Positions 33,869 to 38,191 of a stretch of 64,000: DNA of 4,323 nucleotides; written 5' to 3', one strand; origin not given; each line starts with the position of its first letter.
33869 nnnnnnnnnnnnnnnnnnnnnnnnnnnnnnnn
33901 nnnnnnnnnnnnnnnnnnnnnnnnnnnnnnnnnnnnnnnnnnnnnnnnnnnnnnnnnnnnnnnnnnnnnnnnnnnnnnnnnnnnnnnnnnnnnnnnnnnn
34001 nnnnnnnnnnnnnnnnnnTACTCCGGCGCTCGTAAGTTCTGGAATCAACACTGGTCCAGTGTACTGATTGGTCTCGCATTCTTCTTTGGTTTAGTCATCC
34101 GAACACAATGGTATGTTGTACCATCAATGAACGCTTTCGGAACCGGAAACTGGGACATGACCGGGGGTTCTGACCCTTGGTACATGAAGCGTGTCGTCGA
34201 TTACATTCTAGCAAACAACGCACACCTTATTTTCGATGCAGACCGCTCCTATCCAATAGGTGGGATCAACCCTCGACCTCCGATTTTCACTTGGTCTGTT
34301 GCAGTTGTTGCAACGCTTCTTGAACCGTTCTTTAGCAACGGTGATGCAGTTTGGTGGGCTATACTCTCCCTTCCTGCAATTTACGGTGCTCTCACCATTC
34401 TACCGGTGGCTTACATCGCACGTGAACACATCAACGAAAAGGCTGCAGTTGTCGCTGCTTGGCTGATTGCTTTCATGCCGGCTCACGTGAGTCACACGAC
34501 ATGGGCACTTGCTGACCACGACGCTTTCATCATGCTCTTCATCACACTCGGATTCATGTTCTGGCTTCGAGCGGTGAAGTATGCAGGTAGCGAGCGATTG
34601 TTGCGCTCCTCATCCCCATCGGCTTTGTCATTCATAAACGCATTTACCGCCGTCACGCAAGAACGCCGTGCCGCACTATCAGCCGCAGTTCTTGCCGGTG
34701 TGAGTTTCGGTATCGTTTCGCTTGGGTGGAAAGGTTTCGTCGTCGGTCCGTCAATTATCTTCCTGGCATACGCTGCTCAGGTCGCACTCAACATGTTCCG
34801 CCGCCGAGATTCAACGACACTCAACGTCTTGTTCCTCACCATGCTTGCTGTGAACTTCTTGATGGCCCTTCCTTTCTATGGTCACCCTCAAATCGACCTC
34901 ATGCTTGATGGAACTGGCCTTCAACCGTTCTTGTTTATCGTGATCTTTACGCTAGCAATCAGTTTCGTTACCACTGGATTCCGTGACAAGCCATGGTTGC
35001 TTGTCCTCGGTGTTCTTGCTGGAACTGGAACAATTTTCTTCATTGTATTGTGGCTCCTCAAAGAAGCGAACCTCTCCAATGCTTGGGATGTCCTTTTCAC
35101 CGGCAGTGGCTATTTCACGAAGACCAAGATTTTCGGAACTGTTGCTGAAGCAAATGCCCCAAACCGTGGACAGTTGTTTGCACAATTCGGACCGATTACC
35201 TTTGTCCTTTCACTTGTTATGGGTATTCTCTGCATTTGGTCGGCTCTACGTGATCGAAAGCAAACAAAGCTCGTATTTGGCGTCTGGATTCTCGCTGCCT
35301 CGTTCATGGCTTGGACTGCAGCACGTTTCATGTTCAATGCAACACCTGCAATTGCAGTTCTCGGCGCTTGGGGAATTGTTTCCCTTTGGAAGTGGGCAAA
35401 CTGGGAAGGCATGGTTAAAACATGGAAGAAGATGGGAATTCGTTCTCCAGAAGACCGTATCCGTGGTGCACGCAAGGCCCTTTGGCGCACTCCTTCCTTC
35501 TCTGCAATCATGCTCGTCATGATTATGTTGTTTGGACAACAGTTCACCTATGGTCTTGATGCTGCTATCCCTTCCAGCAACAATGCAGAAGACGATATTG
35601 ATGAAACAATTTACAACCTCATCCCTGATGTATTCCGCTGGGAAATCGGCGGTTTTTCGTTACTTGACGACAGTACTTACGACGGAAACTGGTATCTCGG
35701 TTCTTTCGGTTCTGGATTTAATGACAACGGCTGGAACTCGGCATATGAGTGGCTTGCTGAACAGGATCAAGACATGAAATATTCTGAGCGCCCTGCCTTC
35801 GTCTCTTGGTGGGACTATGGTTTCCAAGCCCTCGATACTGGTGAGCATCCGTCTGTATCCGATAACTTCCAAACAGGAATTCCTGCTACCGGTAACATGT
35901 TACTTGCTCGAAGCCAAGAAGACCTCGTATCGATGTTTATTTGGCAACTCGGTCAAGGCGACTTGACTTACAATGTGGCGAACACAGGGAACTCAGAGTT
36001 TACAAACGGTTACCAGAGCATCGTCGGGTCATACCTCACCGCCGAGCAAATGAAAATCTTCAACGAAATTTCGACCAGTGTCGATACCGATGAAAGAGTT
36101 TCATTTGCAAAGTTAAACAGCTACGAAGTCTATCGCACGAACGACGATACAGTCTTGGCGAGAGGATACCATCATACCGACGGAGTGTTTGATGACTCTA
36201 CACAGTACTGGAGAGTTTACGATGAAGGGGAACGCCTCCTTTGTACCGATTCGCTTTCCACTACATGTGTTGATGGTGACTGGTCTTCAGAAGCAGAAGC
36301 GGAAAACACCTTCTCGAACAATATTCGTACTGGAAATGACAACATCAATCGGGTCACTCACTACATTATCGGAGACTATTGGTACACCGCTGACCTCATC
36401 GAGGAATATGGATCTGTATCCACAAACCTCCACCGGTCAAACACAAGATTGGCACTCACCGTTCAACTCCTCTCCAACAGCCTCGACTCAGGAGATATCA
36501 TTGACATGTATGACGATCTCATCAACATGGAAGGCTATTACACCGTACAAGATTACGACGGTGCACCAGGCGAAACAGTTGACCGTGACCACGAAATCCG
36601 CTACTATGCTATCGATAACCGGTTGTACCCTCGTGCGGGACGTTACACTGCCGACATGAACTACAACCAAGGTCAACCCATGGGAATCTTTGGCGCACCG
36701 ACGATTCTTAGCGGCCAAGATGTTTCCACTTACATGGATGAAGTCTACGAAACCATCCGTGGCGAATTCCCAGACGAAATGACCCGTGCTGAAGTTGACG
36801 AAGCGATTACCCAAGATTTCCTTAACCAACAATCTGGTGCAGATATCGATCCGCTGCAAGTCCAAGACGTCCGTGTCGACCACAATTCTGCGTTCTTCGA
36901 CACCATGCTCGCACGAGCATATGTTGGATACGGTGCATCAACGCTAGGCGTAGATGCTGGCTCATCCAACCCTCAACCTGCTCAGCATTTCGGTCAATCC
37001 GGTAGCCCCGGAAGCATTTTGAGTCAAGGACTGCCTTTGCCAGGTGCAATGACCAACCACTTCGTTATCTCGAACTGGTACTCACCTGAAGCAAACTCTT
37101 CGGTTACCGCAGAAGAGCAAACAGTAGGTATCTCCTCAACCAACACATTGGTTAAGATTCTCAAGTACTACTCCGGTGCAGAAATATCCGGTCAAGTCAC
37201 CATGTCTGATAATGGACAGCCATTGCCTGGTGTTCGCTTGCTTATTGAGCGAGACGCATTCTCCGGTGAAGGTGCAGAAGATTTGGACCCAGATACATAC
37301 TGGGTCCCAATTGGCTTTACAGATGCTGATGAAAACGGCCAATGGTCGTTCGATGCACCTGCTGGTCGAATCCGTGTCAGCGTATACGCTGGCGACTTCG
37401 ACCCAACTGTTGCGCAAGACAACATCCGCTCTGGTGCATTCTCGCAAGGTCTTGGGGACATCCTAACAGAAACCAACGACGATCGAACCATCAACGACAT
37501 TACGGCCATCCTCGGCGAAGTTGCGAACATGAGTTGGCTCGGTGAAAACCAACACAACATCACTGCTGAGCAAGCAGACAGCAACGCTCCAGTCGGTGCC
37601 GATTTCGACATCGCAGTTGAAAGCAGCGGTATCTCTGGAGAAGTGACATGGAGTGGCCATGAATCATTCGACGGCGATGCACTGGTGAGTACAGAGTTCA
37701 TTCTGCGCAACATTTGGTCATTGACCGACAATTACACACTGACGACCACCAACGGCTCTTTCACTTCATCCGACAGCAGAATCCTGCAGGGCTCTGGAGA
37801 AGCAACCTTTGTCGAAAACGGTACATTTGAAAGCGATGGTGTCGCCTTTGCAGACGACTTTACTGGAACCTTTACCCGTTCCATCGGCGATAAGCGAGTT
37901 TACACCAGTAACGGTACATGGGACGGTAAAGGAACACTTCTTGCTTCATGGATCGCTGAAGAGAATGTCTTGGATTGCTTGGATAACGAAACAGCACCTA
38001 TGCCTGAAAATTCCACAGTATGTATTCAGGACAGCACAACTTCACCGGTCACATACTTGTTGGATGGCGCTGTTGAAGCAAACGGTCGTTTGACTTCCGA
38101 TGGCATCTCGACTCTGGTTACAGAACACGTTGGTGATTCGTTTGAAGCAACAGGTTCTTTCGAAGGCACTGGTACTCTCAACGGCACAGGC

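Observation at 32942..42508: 3207-aa oligosaccharyltransferase: AglB/STT3 core embedded in a giant multidomain surface protein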

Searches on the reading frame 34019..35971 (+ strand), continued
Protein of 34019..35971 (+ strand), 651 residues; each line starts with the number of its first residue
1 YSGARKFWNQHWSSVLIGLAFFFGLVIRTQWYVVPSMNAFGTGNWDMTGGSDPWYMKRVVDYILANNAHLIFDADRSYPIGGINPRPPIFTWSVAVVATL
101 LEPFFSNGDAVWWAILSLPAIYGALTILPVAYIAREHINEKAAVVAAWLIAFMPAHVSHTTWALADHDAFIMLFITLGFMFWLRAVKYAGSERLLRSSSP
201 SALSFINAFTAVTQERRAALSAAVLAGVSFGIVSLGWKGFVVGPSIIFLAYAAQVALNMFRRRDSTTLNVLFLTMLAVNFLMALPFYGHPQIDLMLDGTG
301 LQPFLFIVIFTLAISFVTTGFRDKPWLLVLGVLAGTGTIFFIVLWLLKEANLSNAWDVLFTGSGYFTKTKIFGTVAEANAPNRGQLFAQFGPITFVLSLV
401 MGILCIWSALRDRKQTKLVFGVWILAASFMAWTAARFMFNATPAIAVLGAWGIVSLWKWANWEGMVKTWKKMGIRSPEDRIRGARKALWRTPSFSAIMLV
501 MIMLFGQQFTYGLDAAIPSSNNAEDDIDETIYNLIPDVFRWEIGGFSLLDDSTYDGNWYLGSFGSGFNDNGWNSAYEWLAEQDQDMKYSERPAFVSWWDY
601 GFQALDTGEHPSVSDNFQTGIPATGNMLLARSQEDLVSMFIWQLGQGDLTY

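Call 74: search_solved_structures(query=A2, max_evalue=1e-20, show_alignments=3)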
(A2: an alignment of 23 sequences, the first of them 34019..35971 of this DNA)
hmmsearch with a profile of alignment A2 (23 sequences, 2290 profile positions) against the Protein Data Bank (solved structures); distinct sequences matched with E-value up to 1e-20: 3.
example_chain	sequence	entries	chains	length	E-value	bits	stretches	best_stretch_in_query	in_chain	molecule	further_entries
3waj_A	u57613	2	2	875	1.1e-32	115.6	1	38-345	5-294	Transmembrane oligosaccharyl transferase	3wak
5gmy_A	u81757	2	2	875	1.1e-32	115.6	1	38-345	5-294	Transmembrane oligosaccharyl transferase, putative | Dolichyl-phosphooligosaccharide-protein glycotransferase 3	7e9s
9c7v_B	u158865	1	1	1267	1.3e-25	92.2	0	1113-1384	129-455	BOS complex subunit NOMO2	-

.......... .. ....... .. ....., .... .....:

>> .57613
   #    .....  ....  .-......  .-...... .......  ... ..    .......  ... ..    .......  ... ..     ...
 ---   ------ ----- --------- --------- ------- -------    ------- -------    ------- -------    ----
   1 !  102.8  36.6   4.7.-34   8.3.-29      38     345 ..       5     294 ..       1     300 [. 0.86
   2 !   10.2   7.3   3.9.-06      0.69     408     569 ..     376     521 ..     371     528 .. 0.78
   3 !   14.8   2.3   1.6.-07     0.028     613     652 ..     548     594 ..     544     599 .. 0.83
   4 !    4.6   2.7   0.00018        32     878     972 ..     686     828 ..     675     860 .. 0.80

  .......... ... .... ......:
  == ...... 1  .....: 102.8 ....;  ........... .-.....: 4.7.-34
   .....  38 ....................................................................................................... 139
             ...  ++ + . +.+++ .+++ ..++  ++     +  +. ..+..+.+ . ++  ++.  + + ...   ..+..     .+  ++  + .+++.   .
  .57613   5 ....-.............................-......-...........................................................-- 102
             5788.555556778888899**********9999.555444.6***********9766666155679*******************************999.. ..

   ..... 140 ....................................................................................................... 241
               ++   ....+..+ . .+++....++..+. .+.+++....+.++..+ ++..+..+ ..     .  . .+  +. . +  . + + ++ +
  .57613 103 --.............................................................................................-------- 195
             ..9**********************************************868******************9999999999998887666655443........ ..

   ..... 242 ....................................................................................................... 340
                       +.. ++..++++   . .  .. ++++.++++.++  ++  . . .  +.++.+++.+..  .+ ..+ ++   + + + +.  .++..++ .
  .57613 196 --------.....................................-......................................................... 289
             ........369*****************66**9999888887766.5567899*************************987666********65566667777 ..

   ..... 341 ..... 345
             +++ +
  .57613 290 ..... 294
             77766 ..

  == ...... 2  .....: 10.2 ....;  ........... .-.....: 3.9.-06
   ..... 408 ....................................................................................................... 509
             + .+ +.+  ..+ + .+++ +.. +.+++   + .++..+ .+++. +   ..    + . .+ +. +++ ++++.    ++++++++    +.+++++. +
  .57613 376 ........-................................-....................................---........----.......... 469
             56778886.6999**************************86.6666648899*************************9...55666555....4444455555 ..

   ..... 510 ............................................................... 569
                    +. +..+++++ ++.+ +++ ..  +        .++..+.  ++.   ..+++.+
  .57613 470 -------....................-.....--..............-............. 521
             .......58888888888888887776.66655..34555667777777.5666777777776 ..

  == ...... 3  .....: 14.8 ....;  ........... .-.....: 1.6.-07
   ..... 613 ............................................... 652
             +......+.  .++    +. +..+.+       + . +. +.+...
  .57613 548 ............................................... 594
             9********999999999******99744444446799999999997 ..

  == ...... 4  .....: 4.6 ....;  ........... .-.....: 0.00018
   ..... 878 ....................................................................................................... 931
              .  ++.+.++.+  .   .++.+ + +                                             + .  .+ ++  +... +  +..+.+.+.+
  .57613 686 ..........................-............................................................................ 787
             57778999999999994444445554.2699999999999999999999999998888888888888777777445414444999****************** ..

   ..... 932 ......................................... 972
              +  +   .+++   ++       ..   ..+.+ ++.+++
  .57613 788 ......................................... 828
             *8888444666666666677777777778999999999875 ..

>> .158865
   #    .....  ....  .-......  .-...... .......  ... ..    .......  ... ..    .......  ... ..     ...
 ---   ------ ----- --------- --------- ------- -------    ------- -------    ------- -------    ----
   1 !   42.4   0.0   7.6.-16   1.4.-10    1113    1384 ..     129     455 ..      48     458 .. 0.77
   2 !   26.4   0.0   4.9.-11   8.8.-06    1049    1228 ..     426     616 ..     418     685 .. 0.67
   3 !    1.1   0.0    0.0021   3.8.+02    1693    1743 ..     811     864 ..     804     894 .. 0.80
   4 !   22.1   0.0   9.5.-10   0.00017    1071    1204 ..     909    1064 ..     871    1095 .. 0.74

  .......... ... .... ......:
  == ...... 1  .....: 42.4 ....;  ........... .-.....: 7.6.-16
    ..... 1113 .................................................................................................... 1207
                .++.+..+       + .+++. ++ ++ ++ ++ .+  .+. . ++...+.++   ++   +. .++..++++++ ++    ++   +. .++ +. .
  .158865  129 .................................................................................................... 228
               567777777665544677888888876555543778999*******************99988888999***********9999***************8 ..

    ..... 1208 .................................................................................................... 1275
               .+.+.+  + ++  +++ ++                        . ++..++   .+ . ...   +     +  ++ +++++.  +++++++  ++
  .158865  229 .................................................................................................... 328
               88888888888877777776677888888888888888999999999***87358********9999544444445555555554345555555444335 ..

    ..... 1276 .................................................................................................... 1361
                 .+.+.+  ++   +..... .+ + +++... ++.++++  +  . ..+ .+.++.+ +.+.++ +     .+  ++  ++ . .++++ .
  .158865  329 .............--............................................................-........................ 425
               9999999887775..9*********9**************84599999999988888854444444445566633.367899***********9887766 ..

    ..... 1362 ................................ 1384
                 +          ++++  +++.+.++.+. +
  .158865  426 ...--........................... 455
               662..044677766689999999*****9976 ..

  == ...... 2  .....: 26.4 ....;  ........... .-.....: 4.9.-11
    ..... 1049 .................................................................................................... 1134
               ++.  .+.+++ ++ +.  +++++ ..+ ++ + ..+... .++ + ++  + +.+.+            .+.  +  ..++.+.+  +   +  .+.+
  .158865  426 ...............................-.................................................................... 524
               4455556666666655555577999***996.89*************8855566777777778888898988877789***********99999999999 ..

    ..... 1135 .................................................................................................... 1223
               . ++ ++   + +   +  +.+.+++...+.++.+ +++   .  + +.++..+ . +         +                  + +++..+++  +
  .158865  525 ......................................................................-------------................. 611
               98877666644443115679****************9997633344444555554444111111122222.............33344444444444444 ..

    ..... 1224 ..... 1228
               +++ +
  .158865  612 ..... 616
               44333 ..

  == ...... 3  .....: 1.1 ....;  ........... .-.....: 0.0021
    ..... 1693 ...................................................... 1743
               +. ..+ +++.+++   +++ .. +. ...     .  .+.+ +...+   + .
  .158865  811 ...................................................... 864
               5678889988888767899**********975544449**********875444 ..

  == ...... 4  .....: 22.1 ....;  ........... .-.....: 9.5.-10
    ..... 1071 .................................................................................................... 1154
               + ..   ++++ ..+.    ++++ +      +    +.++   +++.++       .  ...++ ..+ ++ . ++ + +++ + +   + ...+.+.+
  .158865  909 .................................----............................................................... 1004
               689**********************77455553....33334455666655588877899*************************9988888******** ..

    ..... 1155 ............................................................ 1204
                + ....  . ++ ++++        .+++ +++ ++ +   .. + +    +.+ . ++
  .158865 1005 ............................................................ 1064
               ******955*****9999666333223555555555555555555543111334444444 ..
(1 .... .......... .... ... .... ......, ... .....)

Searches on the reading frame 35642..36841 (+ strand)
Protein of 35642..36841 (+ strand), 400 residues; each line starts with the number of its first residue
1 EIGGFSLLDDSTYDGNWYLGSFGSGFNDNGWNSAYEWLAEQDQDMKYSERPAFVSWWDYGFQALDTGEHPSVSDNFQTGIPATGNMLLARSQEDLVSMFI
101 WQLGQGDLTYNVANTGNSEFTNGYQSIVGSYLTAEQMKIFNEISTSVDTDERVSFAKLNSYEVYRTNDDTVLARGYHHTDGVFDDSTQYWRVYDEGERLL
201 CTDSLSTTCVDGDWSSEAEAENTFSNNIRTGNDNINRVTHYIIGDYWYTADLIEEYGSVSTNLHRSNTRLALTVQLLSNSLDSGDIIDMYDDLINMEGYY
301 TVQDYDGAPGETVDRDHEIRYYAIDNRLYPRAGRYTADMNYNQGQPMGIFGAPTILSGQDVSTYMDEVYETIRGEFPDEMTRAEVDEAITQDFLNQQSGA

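Call 29: search_protein_families(library=pfam, proteins=[window:35642-36841:+], max_evalue=1)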
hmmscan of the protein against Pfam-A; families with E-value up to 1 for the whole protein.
window:35642-36841:+ (400 aa): 1 family
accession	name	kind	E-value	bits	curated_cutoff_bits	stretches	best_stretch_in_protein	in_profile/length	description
PF22627.1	AglB_core-like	-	0.00039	21.2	27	1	49-93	39-90/111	AglB core domain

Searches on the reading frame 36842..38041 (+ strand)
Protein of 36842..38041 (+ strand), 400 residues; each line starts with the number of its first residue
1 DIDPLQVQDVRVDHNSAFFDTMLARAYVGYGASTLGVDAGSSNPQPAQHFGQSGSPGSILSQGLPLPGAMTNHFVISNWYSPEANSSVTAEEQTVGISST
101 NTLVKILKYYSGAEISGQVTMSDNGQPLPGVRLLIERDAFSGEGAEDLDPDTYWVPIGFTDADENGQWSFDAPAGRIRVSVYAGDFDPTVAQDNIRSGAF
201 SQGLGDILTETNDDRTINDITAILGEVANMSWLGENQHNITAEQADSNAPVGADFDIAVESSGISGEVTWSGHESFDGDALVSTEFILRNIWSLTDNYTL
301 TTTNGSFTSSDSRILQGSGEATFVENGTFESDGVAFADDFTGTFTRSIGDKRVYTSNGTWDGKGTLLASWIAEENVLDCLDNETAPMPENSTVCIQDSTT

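Call 29: search_protein_families(library=pfam, proteins=[window:36842-38041:+], max_evalue=1)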
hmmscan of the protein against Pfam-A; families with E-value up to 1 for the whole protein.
window:36842-38041:+ (400 aa): 2 families
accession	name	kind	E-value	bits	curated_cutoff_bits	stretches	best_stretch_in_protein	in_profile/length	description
PF13715.12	CarbopepD_reg_2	-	0.018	15.5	32.2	1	115-137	1-23/88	CarboxypepD_reg-like domain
PF07210.18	DUF1416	-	0.16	12.4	23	0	107-143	14-50/97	Protein of unknown function (DUF1416)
